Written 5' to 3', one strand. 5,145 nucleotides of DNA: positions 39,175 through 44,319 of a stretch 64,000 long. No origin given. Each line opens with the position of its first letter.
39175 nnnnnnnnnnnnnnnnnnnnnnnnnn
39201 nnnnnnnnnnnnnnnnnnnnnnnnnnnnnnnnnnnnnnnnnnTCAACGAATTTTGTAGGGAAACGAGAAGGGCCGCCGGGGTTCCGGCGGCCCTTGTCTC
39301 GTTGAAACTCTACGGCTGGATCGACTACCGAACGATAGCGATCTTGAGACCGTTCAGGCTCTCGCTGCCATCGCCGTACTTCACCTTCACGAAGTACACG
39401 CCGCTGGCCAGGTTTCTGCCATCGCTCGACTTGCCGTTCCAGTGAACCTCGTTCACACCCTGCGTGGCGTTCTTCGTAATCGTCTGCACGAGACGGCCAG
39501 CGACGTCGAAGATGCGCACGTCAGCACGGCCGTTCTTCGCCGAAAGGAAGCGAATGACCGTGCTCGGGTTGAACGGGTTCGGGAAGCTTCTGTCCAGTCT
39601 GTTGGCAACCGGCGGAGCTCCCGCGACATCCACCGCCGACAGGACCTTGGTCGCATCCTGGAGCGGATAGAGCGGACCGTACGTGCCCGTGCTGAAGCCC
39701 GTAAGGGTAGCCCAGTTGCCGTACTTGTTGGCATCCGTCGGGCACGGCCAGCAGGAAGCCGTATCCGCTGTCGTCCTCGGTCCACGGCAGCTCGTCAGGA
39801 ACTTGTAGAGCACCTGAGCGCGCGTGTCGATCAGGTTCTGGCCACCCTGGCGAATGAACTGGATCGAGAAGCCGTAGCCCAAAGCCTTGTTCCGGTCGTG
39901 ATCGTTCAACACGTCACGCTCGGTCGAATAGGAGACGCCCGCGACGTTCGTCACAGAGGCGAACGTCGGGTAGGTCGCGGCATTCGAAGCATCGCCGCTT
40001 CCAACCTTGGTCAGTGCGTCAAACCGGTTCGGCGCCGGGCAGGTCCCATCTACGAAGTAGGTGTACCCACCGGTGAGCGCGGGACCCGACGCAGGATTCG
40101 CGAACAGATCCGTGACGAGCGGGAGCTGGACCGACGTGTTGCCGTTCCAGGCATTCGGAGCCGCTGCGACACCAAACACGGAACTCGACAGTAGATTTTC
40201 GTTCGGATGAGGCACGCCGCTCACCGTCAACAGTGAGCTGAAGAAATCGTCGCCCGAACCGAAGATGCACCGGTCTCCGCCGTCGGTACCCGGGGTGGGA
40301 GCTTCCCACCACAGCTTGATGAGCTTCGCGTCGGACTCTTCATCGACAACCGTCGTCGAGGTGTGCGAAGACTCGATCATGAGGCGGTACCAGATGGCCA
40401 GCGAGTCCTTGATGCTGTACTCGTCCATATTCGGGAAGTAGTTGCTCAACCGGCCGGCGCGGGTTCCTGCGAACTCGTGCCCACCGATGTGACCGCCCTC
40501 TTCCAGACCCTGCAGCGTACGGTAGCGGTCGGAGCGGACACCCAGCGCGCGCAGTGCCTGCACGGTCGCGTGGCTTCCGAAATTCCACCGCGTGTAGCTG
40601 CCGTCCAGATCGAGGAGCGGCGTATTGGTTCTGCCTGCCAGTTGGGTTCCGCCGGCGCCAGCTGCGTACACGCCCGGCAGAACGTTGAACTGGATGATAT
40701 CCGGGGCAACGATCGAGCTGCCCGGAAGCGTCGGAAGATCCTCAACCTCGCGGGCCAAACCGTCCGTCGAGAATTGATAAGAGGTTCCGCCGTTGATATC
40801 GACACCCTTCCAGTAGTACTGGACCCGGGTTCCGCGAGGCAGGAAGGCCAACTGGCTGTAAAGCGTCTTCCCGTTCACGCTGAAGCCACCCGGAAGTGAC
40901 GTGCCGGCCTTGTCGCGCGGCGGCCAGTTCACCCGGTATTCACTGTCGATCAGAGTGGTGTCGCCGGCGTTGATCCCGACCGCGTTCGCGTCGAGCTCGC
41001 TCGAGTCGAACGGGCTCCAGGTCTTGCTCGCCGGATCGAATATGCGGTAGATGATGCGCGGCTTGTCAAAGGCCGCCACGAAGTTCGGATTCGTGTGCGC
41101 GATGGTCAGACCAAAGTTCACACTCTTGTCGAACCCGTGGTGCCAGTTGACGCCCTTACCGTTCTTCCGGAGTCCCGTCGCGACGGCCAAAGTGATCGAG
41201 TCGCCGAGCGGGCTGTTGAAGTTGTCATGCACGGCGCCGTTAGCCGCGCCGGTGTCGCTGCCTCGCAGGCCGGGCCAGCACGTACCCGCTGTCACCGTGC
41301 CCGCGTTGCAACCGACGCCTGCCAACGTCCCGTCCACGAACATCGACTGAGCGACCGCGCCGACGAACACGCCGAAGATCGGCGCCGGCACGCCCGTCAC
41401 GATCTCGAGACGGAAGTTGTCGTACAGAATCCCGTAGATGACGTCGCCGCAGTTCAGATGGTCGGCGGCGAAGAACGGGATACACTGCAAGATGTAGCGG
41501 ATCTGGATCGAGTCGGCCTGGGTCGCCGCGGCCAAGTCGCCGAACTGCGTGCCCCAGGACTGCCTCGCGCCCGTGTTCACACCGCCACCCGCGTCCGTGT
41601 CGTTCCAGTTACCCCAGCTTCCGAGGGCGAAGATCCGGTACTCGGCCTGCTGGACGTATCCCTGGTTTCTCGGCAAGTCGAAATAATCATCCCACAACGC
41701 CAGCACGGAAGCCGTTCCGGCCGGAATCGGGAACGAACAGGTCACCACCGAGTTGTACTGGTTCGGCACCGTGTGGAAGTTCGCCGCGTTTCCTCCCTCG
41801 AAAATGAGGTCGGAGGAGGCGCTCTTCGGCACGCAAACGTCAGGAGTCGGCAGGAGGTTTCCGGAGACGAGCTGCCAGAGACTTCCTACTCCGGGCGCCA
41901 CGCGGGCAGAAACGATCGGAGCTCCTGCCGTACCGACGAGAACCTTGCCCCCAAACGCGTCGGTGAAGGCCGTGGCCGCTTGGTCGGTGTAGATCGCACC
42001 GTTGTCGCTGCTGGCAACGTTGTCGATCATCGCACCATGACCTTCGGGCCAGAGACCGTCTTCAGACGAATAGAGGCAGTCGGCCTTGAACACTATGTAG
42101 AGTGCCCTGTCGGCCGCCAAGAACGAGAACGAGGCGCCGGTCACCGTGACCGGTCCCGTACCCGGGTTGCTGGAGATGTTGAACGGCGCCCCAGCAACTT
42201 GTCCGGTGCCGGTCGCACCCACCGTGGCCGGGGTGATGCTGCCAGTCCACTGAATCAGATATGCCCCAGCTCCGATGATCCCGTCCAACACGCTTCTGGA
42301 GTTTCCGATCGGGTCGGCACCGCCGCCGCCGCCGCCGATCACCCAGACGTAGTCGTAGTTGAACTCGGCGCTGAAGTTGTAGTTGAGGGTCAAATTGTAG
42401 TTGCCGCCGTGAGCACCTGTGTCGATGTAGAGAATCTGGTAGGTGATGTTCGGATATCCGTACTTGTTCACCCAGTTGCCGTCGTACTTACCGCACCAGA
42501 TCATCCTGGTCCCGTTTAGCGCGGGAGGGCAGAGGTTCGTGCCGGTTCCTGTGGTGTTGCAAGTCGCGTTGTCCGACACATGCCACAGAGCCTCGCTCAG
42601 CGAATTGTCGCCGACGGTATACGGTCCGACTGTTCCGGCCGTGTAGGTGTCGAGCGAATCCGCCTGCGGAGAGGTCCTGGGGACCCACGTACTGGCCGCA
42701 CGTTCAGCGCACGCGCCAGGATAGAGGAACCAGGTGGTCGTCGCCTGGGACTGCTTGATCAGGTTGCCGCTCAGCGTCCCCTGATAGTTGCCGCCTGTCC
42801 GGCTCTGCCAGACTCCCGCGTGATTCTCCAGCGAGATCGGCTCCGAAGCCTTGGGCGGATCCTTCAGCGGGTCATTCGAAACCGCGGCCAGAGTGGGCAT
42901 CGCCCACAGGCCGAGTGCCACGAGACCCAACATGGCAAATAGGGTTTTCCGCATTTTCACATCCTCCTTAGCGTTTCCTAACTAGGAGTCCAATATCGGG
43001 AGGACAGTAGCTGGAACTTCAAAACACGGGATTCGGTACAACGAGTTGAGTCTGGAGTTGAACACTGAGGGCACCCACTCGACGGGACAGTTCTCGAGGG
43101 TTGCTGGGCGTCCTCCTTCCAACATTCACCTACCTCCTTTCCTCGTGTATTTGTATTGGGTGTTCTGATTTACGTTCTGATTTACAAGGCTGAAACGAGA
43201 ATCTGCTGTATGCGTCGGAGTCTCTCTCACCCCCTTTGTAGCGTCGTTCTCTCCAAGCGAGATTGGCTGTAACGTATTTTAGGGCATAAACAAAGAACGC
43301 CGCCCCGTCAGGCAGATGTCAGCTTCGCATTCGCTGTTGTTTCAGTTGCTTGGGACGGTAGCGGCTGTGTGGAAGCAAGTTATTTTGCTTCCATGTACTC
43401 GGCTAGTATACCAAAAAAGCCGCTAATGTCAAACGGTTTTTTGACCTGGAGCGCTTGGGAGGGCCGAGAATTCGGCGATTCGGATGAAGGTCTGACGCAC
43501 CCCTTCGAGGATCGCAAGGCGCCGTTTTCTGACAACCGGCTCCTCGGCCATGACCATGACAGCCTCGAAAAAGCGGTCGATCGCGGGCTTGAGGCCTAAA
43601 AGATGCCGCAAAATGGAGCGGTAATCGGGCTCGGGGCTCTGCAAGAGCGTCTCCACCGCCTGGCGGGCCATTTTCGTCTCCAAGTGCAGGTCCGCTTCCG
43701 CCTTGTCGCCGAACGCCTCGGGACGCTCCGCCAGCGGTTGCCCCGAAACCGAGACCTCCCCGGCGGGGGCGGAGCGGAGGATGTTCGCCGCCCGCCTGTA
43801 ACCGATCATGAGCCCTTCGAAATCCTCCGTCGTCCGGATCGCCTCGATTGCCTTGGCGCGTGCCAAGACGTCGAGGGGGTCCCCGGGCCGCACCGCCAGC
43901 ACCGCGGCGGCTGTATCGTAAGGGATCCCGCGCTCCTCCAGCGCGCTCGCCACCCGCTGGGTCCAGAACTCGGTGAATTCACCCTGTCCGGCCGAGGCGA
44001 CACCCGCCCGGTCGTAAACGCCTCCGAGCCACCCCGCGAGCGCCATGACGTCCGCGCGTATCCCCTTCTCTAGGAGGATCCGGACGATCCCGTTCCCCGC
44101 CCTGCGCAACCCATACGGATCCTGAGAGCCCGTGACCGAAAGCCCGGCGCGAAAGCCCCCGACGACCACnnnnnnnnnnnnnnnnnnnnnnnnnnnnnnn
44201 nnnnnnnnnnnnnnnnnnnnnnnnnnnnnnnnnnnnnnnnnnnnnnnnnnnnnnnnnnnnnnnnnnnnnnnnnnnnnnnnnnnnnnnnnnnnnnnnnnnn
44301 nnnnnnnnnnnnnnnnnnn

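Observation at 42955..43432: A ~440-nt AT-rich leader with consensus promoter, 5' hairpin, perfect tandem 12-mer and an SD-preceded 47-codon uORF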

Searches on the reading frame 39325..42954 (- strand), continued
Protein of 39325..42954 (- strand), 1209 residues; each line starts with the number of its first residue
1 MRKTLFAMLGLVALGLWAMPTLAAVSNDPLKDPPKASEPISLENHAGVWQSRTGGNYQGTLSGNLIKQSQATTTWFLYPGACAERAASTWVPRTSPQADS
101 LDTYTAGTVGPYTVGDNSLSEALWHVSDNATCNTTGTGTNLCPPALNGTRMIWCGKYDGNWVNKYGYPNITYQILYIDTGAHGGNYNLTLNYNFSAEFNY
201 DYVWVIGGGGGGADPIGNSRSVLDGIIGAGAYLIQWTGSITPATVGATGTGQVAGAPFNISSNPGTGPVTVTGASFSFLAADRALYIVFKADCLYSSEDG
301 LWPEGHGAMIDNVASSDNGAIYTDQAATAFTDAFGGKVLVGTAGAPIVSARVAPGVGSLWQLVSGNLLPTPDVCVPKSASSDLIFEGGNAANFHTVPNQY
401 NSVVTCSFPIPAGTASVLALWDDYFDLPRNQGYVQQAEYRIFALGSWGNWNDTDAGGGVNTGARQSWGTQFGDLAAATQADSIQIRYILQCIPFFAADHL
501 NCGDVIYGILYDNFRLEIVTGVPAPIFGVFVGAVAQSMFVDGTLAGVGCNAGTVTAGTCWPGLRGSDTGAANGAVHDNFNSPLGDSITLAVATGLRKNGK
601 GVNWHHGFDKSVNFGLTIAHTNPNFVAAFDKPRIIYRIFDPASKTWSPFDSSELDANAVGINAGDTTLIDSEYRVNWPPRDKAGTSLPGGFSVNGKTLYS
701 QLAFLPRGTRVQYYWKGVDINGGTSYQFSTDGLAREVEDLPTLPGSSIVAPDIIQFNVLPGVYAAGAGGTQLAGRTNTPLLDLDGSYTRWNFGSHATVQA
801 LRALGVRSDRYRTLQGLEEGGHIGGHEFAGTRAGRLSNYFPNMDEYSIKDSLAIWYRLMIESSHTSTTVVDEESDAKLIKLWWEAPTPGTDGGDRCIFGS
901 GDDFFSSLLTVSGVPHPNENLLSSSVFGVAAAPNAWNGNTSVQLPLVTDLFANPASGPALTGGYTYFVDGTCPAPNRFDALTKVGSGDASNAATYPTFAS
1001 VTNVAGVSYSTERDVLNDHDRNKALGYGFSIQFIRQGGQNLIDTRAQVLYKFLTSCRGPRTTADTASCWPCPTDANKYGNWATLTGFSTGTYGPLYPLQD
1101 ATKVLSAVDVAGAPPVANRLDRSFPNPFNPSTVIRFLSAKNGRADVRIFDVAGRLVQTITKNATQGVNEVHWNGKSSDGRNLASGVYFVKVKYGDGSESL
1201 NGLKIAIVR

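Call 81: fold_search(model_id=the predicted structure, library=pdb)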
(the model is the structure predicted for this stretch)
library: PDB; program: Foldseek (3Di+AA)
matches with E <= 10: 1278; with E <= 0.001: 89
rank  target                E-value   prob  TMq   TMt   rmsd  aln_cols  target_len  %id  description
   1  9npd_B                6.7e-07  0.96  0.12  0.16  23.1       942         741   10  Crystal structure of the inactive conformation of a glycoside hydrolase (CapGH2b - E553Q Mutant) from the GH2 family i (released 2025-11-12)
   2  9npc_C                1.2e-06  0.93  0.13  0.17  23.3       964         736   10  Crystal structure of the inactive conformation of a glycoside hydrolase (CapGH2b) from the GH2 family in the space gro (released 2025-11-12)
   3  9npe_E                1.3e-06  0.91  0.11  0.15  22.6       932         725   10  Crystal structure of the inactive conformation of a glycoside hydrolase (CapGH2b) from the GH2 family in the space gro (released 2025-11-12)
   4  6byc                  1.4e-06  0.92  0.12  0.14  24.4       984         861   10  Crystal structure of the GH2 exo-beta-mannanase from Xanthomonas axonopodis pv. citri (released 2018-07-18)
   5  9npc_A                1.6e-06  0.92  0.12  0.16  23.5       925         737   10  Crystal structure of the inactive conformation of a glycoside hydrolase (CapGH2b) from the GH2 family in the space gro (released 2025-11-12)
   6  9npl_E                1.6e-06  0.91  0.12  0.16  22.4       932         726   10  Crystal structure of the inactive conformation of a glycoside hydrolase (CapGH2b - E553Q Mutant) from the GH2 family i (released 2025-11-12)
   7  9nfe_A                1.6e-06  0.84  0.12  0.15  22.9       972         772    9  Active conformation of a redox-regulated glycoside hydrolase (CapGH2b) from the GH2 family (released 2025-11-12)
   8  9npb                  1.6e-06  0.89  0.11  0.15  22.6       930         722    9  Crystal structure of the inactive conformation of a glycoside hydrolase (CapGH2b) from the GH2 family in the space group (released 2025-11-12)
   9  6byg_B                2.0e-06  0.89  0.12  0.14  23.6       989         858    9  Crystal structure of the nucleophile mutant (E575A) of the GH2 exo-beta-mannanase from Xanthomonas axonopodis pv. citr (released 2018-07-18)
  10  9npf_A                2.5e-06  0.87  0.12  0.16  22.8      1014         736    8  Crystal structure of the inactive conformation of a glycoside hydrolase (CapGH2b) from the GH2 family in the space gro (released 2025-11-12)
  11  9npd_A                2.6e-06  0.82  0.12  0.15  23.6      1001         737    9  Crystal structure of the inactive conformation of a glycoside hydrolase (CapGH2b - E553Q Mutant) from the GH2 family i (released 2025-11-12)
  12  6byi_A                2.9e-06  0.90  0.12  0.14  24.2       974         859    9  Crystal structure of the acid-base mutant (E477A) of the GH2 exo-beta-mannanase from Xanthomonas axonopodis pv. citri (released 2018-07-18)
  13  9npe_C                2.9e-06  0.84  0.11  0.14  22.5       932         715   10  Crystal structure of the inactive conformation of a glycoside hydrolase (CapGH2b) from the GH2 family in the space gro (released 2025-11-12)
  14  9npe_D                3.1e-06  0.84  0.11  0.15  23.1       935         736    8  Crystal structure of the inactive conformation of a glycoside hydrolase (CapGH2b) from the GH2 family in the space gro (released 2025-11-12)
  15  9npf_C                3.4e-06  0.85  0.12  0.15  22.3       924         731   10  Crystal structure of the inactive conformation of a glycoside hydrolase (CapGH2b) from the GH2 family in the space gro (released 2025-11-12)
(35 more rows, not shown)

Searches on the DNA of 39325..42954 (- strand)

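Call 59: search_rna_families(sources=[L058, L048, L055, L056, L043, L021, L023, L026, L037, L049, L047], threshold=evalue, max_evalue=1)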
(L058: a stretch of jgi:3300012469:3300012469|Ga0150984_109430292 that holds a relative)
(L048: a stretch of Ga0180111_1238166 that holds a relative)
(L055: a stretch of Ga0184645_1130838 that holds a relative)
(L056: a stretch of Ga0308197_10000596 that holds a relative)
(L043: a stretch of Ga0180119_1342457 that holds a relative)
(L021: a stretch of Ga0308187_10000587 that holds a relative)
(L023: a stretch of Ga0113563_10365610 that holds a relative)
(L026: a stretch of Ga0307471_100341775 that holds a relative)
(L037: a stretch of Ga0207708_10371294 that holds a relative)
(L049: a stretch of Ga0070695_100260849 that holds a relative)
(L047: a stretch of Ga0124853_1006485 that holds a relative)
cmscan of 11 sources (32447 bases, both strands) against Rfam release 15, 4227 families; matches with E-value up to 1: 0.
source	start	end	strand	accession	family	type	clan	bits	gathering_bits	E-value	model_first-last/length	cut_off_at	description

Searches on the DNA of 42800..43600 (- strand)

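Call 5: search_rna_families(source=window, start=42800, end=43600, threshold=evalue, max_evalue=10, show_alignments=3)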
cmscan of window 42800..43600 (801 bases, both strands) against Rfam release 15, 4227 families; matches with E-value up to 10: 1.
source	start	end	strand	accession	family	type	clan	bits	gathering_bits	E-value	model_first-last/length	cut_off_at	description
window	43321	43404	-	RF01425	snoR121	Gene; snRNA; snoRNA; CD-box;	-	17.4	50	2.2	1-88/88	no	small nucleolar RNA snoR121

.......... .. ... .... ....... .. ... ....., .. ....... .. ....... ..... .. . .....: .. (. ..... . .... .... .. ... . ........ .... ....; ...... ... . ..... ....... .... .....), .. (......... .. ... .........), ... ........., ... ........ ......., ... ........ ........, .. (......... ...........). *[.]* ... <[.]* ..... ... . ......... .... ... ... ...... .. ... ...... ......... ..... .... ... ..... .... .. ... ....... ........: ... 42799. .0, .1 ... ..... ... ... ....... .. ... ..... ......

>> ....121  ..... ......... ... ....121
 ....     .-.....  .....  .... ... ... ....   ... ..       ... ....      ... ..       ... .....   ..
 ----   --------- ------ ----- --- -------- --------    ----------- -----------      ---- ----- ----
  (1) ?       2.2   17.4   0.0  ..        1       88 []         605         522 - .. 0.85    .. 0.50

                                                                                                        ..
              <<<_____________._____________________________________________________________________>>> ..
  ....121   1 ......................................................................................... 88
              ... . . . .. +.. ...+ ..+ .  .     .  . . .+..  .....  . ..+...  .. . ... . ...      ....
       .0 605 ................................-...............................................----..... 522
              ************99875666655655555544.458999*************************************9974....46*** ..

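Call 77: build_rna_model(alignment_id=A4, structure=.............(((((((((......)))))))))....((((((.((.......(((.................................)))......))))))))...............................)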
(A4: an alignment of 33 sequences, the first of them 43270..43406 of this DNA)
Model R1 built from alignment A4 (33 sequences, 141 columns); structure: as given.
model positions 137; base pairs 20; branch points 1; effective number of sequences 2.55; information 0.59 bits per position. Calibrated on 0.2 Mb of random sequence (short: E-values are rough).
structure used (alignment columns):
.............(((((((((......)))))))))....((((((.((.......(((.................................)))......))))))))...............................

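Call 78: search_with_rna_model(model_id=R1, sources=[window, L001, L002, L003, L004, L005, L006, L007, L008, L009, L010, L011, L012, L013, L014, L020, L025, L027, L028, L029, L032, L033, L035, L036, L039, L051, L053, L054, L060, L062, L063, L065], max_evalue=1)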
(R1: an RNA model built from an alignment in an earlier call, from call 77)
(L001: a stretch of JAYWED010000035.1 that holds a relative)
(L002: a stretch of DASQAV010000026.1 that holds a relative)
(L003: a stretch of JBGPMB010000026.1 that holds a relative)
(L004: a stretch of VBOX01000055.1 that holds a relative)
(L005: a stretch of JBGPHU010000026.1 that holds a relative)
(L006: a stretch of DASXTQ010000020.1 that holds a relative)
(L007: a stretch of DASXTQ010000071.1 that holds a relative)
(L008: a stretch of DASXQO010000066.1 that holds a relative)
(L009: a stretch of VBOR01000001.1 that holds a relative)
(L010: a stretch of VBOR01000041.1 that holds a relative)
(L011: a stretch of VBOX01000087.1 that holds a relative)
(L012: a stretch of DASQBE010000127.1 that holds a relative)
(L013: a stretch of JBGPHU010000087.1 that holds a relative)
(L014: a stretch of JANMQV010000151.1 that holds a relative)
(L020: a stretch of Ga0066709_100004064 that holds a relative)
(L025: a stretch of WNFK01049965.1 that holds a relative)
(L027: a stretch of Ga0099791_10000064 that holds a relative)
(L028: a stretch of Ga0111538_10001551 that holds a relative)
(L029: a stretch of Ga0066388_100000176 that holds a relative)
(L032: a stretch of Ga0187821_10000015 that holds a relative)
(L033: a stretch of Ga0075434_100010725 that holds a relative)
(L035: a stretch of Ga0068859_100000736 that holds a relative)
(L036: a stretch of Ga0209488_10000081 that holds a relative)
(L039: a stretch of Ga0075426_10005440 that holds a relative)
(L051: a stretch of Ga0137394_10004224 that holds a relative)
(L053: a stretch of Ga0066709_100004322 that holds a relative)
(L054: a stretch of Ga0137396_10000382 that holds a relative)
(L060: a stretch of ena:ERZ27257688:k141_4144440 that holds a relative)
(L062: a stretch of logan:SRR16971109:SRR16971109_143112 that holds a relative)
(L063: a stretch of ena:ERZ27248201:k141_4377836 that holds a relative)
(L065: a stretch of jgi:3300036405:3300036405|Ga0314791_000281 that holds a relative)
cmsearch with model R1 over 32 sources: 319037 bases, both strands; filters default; matches with E-value up to 1: 31.
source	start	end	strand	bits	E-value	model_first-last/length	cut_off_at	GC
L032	2364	2500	-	144.7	1.2e-36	1-137/137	no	0.5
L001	2561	2697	+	144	1.9e-36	1-137/137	no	0.49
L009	2560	2697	+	142.2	6e-36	1-137/137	no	0.49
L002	2564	2701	+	140.9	1.3e-35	1-137/137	no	0.51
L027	2014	2151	+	140.9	1.3e-35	1-137/137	no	0.51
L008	2560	2696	+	140.1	2.3e-35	1-137/137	no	0.53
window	43270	43406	-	139.5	3.2e-35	1-137/137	no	0.5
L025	7481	7619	-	134.5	7.4e-34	1-137/137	no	0.51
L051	5168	5306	+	134.5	7.4e-34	1-137/137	no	0.51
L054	9587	9723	+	133.3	1.5e-33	1-137/137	no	0.52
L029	10990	11126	+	130.8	7.2e-33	1-137/137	no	0.46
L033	5755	5893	-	129.3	1.9e-32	1-137/137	no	0.5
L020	3981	4117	-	129.1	2.2e-32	1-137/137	no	0.53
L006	2557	2695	+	128.5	3e-32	1-137/137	no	0.51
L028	1057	1193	-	122.3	1.5e-30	1-137/137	no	0.5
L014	2549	2685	+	122.3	1.5e-30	1-137/137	no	0.5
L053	1097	1233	-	121.3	2.7e-30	1-137/137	no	0.55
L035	7187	7323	-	120.7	4.1e-30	1-137/137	no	0.52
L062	1066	1201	+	118.7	1.4e-29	1-137/137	no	0.53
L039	4248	4384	-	116.6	5.1e-29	1-137/137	no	0.55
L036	2733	2869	+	111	1.8e-27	1-137/137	no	0.53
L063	1217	1353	+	98.8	3.6e-24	1-137/137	no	0.5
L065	1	87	+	46.6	5.6e-10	51-137/137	5'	0.57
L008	2541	2609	-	14.1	0.36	1-137/137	no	0.48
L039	4335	4404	+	13.8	0.45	1-137/137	no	0.46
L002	2577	2600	-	12.7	0.84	14-37/137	no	0.38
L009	2573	2596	-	12.7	0.84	14-37/137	no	0.38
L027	2027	2050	-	12.7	0.84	14-37/137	no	0.38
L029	11003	11026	-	12.7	0.84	14-37/137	no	0.38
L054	9600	9623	-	12.7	0.84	14-37/137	no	0.38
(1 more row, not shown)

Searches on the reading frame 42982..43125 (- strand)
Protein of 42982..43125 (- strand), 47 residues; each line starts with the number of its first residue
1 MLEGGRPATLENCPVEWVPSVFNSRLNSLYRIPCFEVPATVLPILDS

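Call 11: search_protein_families(library=pfam, proteins=[window:42982-43125:-], max_evalue=0.1)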
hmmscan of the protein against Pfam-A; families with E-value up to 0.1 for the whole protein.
window:42982-43125:- (47 aa): 0 families

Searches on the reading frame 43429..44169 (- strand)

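Call 11: search_protein_families(library=pfam, proteins=[window:43429-44169:-], max_evalue=0.1)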
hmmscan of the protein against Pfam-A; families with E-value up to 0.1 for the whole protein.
window:43429-44169:- (246 aa): 2 families
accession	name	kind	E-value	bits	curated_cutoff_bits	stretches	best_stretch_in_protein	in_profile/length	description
PF02092.22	tRNA_synt_2f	-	2.8e-15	56.7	29.2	1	2-92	450-536/536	Glycyl-tRNA synthetase beta subunit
PF05746.21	DALR_1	-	2.1e-07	31.5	22.3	1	123-228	4-102/117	DALR anticodon binding domain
